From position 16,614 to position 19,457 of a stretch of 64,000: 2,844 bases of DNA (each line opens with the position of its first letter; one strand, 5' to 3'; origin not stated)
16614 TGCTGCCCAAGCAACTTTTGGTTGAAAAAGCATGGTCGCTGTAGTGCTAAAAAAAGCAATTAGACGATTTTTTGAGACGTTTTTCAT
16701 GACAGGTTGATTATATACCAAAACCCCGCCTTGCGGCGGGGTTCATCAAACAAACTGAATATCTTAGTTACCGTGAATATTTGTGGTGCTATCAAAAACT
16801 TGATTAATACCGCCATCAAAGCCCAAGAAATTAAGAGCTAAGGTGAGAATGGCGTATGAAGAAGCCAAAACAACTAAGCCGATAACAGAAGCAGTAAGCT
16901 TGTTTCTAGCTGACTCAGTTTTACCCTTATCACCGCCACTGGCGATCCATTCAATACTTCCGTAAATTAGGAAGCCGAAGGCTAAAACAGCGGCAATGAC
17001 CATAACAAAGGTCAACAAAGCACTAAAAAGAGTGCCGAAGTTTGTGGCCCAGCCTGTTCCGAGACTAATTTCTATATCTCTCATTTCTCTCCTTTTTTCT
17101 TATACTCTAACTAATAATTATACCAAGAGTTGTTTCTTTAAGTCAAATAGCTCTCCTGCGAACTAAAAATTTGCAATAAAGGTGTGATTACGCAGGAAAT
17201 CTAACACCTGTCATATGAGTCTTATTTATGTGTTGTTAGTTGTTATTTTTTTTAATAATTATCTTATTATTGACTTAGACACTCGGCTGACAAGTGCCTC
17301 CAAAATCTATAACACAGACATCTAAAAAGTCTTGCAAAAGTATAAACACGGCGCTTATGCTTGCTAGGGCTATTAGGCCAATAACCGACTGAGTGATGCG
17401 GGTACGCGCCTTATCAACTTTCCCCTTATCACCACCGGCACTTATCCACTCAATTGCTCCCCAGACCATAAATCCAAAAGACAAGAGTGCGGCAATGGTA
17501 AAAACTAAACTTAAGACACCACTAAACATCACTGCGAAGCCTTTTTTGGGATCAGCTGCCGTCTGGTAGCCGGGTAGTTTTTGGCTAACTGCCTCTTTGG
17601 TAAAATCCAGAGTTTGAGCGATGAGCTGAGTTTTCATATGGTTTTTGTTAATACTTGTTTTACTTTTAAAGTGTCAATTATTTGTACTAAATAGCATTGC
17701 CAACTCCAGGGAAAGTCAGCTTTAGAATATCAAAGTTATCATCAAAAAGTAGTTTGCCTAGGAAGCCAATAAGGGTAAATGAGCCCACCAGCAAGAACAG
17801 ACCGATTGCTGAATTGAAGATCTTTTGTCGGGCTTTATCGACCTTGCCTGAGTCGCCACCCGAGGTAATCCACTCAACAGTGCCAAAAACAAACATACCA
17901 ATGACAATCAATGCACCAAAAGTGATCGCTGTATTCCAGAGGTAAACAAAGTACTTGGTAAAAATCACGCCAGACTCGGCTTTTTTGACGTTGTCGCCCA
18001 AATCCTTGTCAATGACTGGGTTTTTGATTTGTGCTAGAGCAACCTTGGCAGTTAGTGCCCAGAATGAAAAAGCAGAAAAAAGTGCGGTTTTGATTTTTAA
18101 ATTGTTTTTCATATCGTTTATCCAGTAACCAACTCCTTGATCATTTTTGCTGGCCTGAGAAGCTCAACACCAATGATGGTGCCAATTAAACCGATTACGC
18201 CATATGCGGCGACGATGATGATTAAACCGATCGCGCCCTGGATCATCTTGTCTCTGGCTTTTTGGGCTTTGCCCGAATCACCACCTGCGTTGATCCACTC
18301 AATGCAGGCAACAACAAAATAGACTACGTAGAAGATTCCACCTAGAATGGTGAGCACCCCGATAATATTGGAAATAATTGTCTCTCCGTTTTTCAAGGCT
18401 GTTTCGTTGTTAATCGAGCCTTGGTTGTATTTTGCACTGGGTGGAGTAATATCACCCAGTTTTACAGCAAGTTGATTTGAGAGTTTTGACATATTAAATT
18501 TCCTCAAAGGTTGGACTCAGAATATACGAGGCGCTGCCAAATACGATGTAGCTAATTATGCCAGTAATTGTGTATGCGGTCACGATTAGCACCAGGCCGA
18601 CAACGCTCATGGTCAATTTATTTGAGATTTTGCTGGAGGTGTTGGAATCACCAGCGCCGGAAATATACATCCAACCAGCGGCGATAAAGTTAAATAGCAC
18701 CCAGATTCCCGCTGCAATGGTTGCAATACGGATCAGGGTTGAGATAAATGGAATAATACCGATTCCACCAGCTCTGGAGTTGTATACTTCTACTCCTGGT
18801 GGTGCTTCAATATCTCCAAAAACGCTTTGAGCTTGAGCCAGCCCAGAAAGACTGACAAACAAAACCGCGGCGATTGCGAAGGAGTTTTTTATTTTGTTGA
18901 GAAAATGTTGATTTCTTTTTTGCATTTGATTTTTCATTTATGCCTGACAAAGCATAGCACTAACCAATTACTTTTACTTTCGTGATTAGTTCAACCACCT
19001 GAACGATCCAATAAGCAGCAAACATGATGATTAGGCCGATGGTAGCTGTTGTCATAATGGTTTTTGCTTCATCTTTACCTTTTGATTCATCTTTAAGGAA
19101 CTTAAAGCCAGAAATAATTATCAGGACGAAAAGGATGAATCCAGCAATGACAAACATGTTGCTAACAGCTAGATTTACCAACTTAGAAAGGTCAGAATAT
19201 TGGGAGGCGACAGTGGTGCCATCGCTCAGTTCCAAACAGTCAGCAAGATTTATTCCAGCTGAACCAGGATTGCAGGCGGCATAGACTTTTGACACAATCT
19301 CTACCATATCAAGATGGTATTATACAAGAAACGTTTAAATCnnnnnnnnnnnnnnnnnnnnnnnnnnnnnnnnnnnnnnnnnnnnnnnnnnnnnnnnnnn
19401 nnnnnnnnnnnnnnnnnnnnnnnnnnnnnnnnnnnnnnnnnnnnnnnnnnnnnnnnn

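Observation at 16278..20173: Array of seven tandem, highly diverged pilin-like paralogs beside a divergent ECF sigma / anti-sigma pair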

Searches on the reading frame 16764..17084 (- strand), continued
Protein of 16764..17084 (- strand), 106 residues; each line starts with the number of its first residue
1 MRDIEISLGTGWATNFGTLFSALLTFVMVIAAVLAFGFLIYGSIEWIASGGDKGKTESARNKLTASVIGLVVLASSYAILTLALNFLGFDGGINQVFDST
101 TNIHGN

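Call 72: search_protein_families(library=pfam, max_evalue=0.01, proteins=[L083:11776-12231:+, L083:12251-12688:+, L083:11337-11699:+, L083:12702-15041:+, L083:16225-18090:+])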
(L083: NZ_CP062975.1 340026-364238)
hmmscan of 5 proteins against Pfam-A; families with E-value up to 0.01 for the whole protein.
L083:11776-12231:+ (151 aa): 2 families
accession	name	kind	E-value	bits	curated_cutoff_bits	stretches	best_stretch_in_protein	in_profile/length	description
PF18895.5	T4SS_pilin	-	2e-12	47.4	26.6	1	75-144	3-71/71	Type IV secretion system pilin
PF04290.18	DctQ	-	2e-05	24.9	28.3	1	71-142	51-122/132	Tripartite ATP-independent periplasmic transporters, DctQ component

L083:12251-12688:+ (145 aa): 1 family
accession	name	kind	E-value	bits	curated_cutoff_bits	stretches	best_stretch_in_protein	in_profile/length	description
PF18895.5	T4SS_pilin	-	4.6e-05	23.8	26.6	1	65-136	3-70/71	Type IV secretion system pilin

L083:11337-11699:+ (120 aa): 1 family
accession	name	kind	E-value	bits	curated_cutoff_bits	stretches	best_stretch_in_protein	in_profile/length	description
PF13476.12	AAA_23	-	0.0091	17.1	27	0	56-116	138-199/201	AAA domain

L083:12702-15041:+ (779 aa): 1 family
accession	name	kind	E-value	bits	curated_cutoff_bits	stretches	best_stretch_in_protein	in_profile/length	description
PF04610.19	TrbL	-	0.0002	21.6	25.9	1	188-389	5-213/215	TrbL/VirB6 plasmid conjugal transfer protein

L083:16225-18090:+ (621 aa): 3 families
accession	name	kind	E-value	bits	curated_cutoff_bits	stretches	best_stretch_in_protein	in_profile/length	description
PF19044.6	P-loop_TraG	-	8.9e-24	84.3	25.8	1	250-570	26-344/413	TraG P-loop domain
PF12846.13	AAA_10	-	1.4e-11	44.5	27.5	2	251-321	19-81/362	AAA-like domain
PF01935.23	DUF87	-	5.8e-10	40.1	23.2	1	259-387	29-138/220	Helicase HerA, central domain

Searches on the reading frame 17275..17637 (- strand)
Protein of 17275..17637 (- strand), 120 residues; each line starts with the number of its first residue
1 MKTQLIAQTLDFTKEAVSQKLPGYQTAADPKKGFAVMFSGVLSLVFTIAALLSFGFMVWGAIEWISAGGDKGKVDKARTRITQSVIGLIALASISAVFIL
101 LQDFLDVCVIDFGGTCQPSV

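Call 3: search_protein_families(library=pfam, max_evalue=1, proteins=[window:17275-17637:-])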
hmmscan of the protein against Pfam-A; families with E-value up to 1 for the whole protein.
window:17275-17637:- (120 aa): 3 families
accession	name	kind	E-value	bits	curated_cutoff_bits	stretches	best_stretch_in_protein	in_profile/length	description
PF18895.5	T4SS_pilin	-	9.4e-06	26.1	26.6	1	40-96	11-66/71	Type IV secretion system pilin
PF06664.17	WLS-like_TM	-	0.029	14.1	28.3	1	10-102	127-211/247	Wntless-like, transmembrane domain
PF13968.11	DUF4220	-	0.08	12.9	27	1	33-101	233-296/341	Domain of unknown function (DUF4220)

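Call 4: search_protein_families(library=ncbifam, max_evalue=1, proteins=[window:17275-17637:-])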
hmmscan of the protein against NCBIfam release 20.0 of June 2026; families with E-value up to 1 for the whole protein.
window:17275-17637:- (120 aa): 1 family
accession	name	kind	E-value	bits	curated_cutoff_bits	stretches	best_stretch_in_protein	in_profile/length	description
NF045849.1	ICE_MMCAP2_0565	equivalog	0.003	17.2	40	1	41-100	16-75/80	Mbov_0395 family pilin-like conjugal transfer protein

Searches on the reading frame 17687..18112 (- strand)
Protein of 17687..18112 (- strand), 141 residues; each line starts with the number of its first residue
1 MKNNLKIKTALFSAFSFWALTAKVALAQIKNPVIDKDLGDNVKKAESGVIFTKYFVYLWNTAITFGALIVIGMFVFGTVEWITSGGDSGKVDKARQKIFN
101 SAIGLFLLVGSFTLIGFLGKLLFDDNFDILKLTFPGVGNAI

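Call 3: search_protein_families(library=pfam, max_evalue=1, proteins=[window:17687-18112:-])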
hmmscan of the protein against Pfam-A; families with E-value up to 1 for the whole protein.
window:17687-18112:- (141 aa): 2 families
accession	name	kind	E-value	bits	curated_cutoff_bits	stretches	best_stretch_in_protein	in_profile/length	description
PF18895.5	T4SS_pilin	-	5.7e-06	26.7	26.6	1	63-117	19-70/71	Type IV secretion system pilin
PF18920.5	DUF5671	-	0.045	14.1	28.4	1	55-123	38-103/132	Domain of unknown function (DUF5671)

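Call 4: search_protein_families(library=ncbifam, max_evalue=1, proteins=[window:17687-18112:-])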
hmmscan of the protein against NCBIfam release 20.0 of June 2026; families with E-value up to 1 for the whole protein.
window:17687-18112:- (141 aa): 1 family
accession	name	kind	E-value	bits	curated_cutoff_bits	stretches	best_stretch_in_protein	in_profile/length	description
NF045849.1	ICE_MMCAP2_0565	equivalog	0.004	16.8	40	1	54-118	12-76/80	Mbov_0395 family pilin-like conjugal transfer protein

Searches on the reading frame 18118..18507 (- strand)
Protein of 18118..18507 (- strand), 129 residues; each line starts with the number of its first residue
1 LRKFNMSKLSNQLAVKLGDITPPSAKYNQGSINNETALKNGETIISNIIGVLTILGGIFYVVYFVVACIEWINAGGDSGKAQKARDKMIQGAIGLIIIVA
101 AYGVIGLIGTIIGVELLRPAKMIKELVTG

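Call 3: search_protein_families(library=pfam, max_evalue=1, proteins=[window:18118-18507:-])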
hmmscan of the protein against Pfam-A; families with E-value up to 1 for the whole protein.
window:18118-18507:- (129 aa): 3 families
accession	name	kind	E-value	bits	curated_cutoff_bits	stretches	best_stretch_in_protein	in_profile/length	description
PF18895.5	T4SS_pilin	-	2.4e-09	37.5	26.6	1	42-108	6-71/71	Type IV secretion system pilin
PF20088.4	DUF6480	-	0.007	16.7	25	0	21-66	29-76/78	Family of unknown function (DUF6480)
PF13190.11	PDGLE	-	0.62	10.3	27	0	34-64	74-99/102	PDGLE domain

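Call 4: search_protein_families(library=ncbifam, max_evalue=1, proteins=[window:18118-18507:-])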
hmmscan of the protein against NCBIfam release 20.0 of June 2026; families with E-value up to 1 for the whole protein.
window:18118-18507:- (129 aa): 2 families
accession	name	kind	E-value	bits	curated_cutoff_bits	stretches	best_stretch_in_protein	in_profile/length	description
NF045849.1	ICE_MMCAP2_0565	equivalog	8.3e-05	22.2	40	1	43-111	11-79/80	Mbov_0395 family pilin-like conjugal transfer protein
TIGR02185.1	Trep_Strep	subfamily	0.059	13.5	76.45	1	43-117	109-182/188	MptD family putative ECF transporter S component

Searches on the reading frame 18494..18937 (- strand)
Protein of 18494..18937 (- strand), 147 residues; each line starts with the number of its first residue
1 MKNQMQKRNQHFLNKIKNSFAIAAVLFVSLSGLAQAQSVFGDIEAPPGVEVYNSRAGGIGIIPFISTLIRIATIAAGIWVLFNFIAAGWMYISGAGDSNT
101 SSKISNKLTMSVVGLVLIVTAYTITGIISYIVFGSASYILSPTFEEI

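Call 3: search_protein_families(library=pfam, max_evalue=1, proteins=[window:18494-18937:-])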
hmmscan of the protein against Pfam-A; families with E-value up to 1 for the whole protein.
window:18494-18937:- (147 aa): 2 families
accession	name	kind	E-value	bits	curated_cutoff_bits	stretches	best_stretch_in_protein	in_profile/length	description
PF18895.5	T4SS_pilin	-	0.0014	19.1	26.6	1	67-128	7-71/71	Type IV secretion system pilin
PF16479.10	DUF5056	-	0.084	13.6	28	1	11-43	34-68/93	Domain of unknown function (DUF5056)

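Call 4: search_protein_families(library=ncbifam, max_evalue=1, proteins=[window:18494-18937:-])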
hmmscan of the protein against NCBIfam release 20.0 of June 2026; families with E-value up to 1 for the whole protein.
window:18494-18937:- (147 aa): 1 family
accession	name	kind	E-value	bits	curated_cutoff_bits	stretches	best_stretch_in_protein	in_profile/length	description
NF045849.1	ICE_MMCAP2_0565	equivalog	0.0003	20.4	40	1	67-129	15-77/80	Mbov_0395 family pilin-like conjugal transfer protein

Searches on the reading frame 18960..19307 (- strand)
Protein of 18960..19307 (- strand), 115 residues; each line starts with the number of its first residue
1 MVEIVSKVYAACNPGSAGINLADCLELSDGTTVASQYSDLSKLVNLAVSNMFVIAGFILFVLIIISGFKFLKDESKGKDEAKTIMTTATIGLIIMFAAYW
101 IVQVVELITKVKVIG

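Call 3: search_protein_families(library=pfam, max_evalue=1, proteins=[window:18960-19307:-])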
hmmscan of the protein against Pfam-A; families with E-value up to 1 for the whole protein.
window:18960-19307:- (115 aa): 4 families
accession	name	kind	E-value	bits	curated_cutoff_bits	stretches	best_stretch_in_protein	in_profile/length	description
PF18895.5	T4SS_pilin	-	4e-06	27.3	26.6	1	48-105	13-71/71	Type IV secretion system pilin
PF19554.4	DUF6077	-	0.0007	18.9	27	1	53-111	6-62/354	Family of unknown function (DUF6077)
PF12725.13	DUF3810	-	0.02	14.7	28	1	34-100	10-77/311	Protein of unknown function (DUF3810)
PF24838.2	8xMP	-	0.066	13.5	30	1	57-103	25-71/136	Octameric membrane protein family (8xMP)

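Call 4: search_protein_families(library=ncbifam, max_evalue=1, proteins=[window:18960-19307:-])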
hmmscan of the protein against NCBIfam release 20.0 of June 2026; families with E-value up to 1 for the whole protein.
window:18960-19307:- (115 aa): 6 families
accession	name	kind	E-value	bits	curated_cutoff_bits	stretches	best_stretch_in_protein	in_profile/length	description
NF045849.1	ICE_MMCAP2_0565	equivalog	4.1e-05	23.2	40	1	38-107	7-78/80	Mbov_0395 family pilin-like conjugal transfer protein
NF046000.1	MAG1210_fam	subfamily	0.0075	15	275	1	41-108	57-124/550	MAG1210 family protein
NF041560.1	T6SS_Burk_ExIF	subfamily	0.027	14.1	90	1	49-105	130-184/234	putative type VI secretion system effector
NF033891.1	surf_exc_IncI1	exception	0.084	12.3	100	1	46-104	12-70/210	plasmid IncI1-type surface exclusion protein ExcA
NF033608.1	type_I_tox_Fst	subfamily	0.15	11.9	26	1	82-100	4-22/28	type I toxin-antitoxin system Fst family toxin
NF053724.1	Rv3103c_Nterm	equivalog_domain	0.4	10.7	50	1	85-105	12-33/69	Rv3103c family proline-rich protein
